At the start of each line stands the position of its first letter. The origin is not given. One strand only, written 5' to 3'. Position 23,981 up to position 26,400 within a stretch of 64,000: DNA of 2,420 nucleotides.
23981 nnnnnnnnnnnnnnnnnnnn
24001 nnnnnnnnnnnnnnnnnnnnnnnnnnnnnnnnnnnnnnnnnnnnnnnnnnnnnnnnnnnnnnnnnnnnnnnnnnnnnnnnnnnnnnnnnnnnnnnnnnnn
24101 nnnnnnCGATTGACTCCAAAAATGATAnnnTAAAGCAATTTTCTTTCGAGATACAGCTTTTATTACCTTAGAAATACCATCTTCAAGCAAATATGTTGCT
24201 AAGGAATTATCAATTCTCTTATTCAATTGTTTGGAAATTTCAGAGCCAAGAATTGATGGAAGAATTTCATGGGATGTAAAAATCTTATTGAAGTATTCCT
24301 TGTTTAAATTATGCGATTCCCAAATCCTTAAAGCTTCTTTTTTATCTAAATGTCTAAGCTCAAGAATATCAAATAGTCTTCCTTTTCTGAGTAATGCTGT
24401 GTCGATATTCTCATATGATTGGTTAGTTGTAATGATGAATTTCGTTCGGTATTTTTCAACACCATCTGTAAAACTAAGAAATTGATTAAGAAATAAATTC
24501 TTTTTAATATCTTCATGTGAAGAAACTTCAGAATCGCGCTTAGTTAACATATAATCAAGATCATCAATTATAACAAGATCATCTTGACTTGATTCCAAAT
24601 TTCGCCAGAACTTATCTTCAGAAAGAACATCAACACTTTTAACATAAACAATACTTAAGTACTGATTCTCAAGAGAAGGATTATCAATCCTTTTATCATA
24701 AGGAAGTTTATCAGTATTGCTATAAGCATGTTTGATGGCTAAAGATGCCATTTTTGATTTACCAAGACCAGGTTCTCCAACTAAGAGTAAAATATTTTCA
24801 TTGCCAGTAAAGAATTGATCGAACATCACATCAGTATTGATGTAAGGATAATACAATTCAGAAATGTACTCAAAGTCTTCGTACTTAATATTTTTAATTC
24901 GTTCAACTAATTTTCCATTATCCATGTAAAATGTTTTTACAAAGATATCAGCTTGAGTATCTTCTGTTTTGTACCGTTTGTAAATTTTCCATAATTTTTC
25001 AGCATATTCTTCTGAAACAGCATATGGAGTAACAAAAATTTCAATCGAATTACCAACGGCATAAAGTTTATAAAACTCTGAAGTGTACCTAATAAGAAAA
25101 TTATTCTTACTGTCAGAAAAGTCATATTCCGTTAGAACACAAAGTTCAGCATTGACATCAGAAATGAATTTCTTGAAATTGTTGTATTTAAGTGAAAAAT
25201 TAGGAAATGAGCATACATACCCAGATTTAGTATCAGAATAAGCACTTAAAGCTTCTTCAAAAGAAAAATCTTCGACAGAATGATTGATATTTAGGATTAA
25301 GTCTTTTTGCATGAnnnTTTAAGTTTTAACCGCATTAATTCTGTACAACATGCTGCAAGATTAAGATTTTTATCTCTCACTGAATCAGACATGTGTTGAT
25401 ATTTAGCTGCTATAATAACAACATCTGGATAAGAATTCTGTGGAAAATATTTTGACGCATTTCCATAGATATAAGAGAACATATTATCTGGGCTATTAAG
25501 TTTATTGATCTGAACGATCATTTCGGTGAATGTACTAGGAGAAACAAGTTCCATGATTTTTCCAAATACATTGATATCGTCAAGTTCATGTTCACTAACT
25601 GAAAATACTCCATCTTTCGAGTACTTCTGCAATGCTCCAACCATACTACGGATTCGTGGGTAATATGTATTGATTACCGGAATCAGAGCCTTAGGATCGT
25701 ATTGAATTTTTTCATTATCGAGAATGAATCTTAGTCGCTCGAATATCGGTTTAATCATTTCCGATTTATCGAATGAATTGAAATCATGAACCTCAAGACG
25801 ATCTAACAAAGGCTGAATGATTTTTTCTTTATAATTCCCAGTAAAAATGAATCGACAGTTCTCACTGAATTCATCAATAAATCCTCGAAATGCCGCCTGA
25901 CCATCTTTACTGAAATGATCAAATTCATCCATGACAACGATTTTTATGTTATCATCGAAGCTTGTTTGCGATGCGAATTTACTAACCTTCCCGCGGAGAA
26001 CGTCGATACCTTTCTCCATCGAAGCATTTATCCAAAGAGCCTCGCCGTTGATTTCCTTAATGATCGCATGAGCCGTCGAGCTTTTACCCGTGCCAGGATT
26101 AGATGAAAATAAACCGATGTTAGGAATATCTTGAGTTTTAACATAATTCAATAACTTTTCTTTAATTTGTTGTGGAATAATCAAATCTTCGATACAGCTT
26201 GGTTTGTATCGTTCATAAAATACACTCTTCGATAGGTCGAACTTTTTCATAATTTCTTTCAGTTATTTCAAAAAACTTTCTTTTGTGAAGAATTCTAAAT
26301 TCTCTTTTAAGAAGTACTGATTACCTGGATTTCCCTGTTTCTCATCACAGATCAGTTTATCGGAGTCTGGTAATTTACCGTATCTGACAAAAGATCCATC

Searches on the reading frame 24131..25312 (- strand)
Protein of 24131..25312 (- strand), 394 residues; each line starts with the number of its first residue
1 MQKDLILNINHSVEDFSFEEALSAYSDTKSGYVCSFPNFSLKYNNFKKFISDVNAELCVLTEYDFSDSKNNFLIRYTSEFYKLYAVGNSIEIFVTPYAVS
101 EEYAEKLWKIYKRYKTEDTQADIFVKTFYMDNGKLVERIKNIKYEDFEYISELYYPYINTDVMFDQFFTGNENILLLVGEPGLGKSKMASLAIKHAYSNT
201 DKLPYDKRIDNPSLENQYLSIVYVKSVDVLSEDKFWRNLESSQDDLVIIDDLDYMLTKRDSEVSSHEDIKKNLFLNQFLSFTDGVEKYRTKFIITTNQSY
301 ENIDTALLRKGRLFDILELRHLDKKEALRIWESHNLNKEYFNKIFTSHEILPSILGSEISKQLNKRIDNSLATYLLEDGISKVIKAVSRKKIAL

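Call 3: search_protein_families(library=pfam, proteins=[window:24131-25312:-], max_evalue=0.1)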
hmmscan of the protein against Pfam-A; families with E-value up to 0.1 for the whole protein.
window:24131-25312:- (394 aa): 6 families
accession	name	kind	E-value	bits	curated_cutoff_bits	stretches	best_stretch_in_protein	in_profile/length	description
PF00004.35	AAA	-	6.3e-14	53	21.2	1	175-318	1-128/131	ATPase family associated with various cellular activities (AAA)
PF20720.3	nSTAND3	-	0.00037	20.7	27.2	1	171-334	16-152/155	Novel STAND NTPase 3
PF13401.12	AAA_22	-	0.00072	20.3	27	1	171-264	4-97/130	AAA domain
PF24883.2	NPHP3_N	-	0.0061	17.2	24.8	1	164-202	12-52/164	Nephrocystin 3, N-terminal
PF13191.12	AAA_16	-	0.015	16.3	32.6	1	163-198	15-50/167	AAA ATPase domain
PF07728.20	AAA_5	-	0.045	14.2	22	0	175-197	2-23/139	AAA domain (dynein-related subfamily)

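Call 29: search_protein_families(library=phrogs, proteins=[window:24131-25312:-], max_evalue=0.1)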
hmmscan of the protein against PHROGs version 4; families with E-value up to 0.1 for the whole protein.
window:24131-25312:- (394 aa): 14 families
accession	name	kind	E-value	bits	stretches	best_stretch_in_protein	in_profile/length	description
phrog_11907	-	other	2.6e-48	166.2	1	62-394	61-399/400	ATPase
phrog_14322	-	unknown function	5.1e-23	83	1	44-341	99-370/398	-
phrog_35110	-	unknown function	3e-11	43.7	2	246-330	335-412/455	-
phrog_7485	-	unknown function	8.7e-10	39.1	1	222-332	255-372/430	-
phrog_9172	-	unknown function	7.3e-08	32.7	1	232-312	156-235/509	-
phrog_10401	-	other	2.2e-06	27.7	1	246-339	521-604/667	ATPase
phrog_168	-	DNA, RNA and nucleotide metabolism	0.00032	21.5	1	172-320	43-160/314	clamp loader of DNA polymerase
phrog_30773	-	unknown function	0.00041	19.8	1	176-334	200-346/666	-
phrog_33861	-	unknown function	0.00067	19.5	1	275-342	307-376/407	-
phrog_3277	-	DNA, RNA and nucleotide metabolism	0.00079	20.3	1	168-315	6-136/168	DnaC-like helicase loader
phrog_3757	-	unknown function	0.001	19.5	0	244-344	185-279/367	-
phrog_37885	-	unknown function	0.012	16.4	1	131-203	21-94/176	-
phrog_10440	-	unknown function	0.014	14.9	1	273-330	304-362/483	-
phrog_24215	-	unknown function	0.044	14.4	0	333-376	89-129/200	-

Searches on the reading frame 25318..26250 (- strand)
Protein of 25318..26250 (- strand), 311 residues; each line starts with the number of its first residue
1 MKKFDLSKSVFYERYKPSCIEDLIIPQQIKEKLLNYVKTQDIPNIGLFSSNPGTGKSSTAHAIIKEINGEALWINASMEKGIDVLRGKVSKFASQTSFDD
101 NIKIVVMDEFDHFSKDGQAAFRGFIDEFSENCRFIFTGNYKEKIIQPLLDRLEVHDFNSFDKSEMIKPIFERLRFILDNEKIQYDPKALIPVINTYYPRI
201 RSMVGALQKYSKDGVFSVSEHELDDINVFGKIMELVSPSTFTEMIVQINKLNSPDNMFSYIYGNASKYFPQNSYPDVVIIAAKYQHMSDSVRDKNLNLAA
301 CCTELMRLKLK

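Call 104: search_protein_families(library=pfam, proteins=[window:25318-26250:-], max_evalue=0.001)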
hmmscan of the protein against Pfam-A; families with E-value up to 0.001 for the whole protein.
window:25318-26250:- (311 aa): 4 families
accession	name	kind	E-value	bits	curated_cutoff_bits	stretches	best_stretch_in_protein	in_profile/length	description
PF00004.35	AAA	-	4.4e-14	53.5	21.2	1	47-155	2-126/131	ATPase family associated with various cellular activities (AAA)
PF21328.3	Gp44_lid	-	1.2e-06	29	27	1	161-215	1-56/63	Sliding-clamp-loader large subunit, AAA+ ATPase lid domain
PF13177.12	DNA_pol3_delta2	-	7.9e-05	23.1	27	0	82-159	83-159/161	DNA polymerase III, delta subunit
PF03215.21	Rad17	-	0.00014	22.3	23.8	1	10-113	8-112/186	Rad17 P-loop domain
